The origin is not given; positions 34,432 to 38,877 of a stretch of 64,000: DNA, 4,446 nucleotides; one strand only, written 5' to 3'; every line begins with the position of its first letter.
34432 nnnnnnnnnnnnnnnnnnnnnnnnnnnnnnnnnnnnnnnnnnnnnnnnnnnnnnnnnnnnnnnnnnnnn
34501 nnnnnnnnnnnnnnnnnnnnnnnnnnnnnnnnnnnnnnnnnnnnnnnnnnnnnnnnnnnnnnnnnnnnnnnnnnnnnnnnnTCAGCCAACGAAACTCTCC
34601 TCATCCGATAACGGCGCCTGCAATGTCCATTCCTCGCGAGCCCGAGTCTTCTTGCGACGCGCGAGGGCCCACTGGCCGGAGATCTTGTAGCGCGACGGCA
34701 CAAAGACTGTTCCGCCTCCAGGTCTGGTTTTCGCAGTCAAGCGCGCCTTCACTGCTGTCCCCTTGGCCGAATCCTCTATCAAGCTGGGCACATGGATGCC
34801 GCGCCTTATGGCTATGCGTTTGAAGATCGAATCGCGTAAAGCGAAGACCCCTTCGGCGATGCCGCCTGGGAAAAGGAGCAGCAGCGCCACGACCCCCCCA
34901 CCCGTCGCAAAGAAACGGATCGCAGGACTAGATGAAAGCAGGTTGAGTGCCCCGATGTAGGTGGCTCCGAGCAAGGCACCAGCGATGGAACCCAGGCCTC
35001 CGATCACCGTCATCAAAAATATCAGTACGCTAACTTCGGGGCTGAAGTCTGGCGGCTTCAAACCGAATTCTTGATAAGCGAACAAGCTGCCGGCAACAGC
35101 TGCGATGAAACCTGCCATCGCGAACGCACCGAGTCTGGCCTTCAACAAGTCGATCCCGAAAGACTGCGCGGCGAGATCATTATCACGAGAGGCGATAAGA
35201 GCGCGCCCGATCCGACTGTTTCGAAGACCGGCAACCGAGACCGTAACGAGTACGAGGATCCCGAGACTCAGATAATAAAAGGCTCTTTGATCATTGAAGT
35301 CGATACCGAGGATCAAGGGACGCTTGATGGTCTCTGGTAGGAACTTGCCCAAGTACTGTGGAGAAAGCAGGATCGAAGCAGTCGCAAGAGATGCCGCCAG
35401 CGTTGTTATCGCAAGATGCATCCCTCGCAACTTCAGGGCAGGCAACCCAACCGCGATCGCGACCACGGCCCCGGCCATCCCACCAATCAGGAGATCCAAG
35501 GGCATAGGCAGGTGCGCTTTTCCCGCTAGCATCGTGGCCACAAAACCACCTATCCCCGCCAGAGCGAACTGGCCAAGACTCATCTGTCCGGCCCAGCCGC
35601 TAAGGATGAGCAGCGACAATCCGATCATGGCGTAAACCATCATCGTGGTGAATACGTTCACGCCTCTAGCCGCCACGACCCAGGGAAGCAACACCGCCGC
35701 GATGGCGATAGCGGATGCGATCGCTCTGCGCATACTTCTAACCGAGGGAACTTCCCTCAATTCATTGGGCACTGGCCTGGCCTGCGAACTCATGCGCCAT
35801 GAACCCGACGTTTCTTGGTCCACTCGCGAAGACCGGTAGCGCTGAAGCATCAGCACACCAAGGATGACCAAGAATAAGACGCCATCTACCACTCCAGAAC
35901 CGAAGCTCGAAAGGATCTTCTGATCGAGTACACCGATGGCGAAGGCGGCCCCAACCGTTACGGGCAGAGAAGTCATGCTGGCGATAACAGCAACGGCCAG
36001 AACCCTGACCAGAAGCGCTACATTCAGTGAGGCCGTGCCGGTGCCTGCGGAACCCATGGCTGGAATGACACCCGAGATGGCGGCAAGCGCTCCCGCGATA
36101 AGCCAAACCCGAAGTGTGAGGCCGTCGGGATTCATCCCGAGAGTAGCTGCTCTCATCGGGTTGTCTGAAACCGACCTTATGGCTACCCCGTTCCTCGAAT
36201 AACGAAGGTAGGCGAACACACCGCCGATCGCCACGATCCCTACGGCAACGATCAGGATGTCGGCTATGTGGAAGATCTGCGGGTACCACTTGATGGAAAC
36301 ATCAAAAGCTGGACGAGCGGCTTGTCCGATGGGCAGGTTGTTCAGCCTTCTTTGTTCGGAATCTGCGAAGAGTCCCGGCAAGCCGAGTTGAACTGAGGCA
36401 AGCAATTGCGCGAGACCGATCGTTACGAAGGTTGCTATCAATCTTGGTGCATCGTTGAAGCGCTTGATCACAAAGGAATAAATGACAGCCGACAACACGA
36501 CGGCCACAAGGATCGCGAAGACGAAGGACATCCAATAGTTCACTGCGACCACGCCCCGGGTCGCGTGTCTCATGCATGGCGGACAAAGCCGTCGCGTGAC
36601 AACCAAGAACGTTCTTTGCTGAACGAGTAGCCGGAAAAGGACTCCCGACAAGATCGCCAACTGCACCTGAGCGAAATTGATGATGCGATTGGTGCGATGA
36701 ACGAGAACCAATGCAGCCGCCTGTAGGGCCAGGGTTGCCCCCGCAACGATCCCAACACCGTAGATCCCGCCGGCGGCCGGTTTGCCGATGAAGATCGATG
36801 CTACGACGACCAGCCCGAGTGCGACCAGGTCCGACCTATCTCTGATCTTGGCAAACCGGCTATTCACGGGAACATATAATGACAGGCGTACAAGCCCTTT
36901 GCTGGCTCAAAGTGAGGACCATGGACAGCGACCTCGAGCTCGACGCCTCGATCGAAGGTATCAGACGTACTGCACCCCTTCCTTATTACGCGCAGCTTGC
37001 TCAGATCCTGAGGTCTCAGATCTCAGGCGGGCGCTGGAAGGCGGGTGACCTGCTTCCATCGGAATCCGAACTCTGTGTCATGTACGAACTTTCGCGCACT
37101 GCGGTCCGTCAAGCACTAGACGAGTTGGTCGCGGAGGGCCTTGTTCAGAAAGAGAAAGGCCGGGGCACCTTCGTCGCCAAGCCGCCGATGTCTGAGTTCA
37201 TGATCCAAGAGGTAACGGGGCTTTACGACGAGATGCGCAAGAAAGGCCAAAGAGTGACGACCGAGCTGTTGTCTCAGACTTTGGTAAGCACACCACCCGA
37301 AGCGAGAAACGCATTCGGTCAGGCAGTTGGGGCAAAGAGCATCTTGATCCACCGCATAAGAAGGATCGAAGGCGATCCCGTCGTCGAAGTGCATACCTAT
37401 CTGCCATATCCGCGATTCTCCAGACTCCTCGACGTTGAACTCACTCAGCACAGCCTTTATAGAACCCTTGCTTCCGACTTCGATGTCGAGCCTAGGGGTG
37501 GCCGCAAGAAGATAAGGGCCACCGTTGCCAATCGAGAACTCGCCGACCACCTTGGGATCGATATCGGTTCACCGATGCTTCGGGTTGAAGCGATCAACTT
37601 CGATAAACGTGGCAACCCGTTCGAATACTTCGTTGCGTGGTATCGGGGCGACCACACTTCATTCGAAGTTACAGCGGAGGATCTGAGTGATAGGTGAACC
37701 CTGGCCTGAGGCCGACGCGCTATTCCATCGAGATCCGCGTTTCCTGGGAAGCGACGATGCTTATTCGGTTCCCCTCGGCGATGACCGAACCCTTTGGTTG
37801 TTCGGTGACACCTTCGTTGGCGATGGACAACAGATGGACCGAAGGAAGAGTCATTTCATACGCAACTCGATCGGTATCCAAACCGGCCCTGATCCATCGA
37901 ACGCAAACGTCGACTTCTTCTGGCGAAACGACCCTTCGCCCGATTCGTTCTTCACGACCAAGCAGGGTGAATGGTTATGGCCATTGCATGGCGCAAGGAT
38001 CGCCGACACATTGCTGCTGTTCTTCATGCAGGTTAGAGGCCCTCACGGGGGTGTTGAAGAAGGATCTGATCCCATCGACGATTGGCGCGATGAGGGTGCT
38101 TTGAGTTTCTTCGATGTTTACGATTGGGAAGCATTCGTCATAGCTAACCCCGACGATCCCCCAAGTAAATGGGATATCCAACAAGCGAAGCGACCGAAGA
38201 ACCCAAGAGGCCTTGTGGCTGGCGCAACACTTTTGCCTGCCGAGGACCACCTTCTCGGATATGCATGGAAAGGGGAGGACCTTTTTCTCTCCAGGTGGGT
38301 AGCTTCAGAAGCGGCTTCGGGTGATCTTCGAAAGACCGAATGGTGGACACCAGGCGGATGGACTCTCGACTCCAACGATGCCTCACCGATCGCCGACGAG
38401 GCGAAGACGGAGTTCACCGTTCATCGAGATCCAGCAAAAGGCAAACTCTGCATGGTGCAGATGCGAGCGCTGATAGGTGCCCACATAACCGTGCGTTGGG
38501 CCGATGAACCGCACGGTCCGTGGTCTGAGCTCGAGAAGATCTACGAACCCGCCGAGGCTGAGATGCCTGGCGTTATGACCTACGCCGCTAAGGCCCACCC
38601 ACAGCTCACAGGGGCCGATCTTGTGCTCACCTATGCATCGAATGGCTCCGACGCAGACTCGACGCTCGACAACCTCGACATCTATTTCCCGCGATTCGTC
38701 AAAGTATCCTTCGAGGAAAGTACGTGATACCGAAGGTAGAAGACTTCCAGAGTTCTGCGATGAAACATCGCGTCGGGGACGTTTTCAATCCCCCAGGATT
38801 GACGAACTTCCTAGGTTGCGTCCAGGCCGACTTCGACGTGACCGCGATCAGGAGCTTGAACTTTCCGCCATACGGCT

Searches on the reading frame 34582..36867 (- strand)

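Call 16: search_protein_families(library=pfam, proteins=[window:34582-36867:-])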
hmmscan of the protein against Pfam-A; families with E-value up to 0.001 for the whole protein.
window:34582-36867:- (761 aa): 1 family
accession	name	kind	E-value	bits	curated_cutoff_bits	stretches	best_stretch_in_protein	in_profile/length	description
PF02653.21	BPD_transp_2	-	2.7e-49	168.2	26.8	2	403-649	3-250/269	Branched-chain amino acid transport system / permease component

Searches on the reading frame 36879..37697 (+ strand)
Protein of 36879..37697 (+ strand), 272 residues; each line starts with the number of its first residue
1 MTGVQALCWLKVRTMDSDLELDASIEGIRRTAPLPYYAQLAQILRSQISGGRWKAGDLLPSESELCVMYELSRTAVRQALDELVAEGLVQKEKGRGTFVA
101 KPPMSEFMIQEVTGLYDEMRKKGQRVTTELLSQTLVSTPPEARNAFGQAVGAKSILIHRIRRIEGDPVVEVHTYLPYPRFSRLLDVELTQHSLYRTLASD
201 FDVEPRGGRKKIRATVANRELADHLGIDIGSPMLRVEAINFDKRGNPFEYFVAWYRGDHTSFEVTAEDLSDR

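Call 16: search_protein_families(library=pfam, proteins=[window:36879-37697:+])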
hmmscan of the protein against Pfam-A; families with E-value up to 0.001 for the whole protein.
window:36879-37697:+ (272 aa): 3 families
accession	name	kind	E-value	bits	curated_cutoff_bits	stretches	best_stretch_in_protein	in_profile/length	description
PF07702.18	UTRA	-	1.6e-31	109.5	23.8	1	122-259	2-139/141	UTRA domain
PF00392.27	GntR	-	9.9e-21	73.6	27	1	37-99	2-64/64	Bacterial regulatory proteins, gntR family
PF14502.12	HTH_41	-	7.2e-06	25.8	25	1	54-98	1-47/48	Helix-turn-helix domain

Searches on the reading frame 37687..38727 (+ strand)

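Call 16: search_protein_families(library=pfam, proteins=[window:37687-38727:+])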
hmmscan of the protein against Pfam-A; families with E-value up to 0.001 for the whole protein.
window:37687-38727:+ (346 aa): 2 families
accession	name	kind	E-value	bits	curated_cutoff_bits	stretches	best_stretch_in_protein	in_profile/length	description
PF13810.12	DUF4185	-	2.1e-14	53.9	39.5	1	198-316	186-297/309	Domain of unknown function (DUF4185)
PF16396.11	DUF5005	-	0.0008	18.7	29.6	0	10-67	64-123/443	Domain of unknown function (DUF5005)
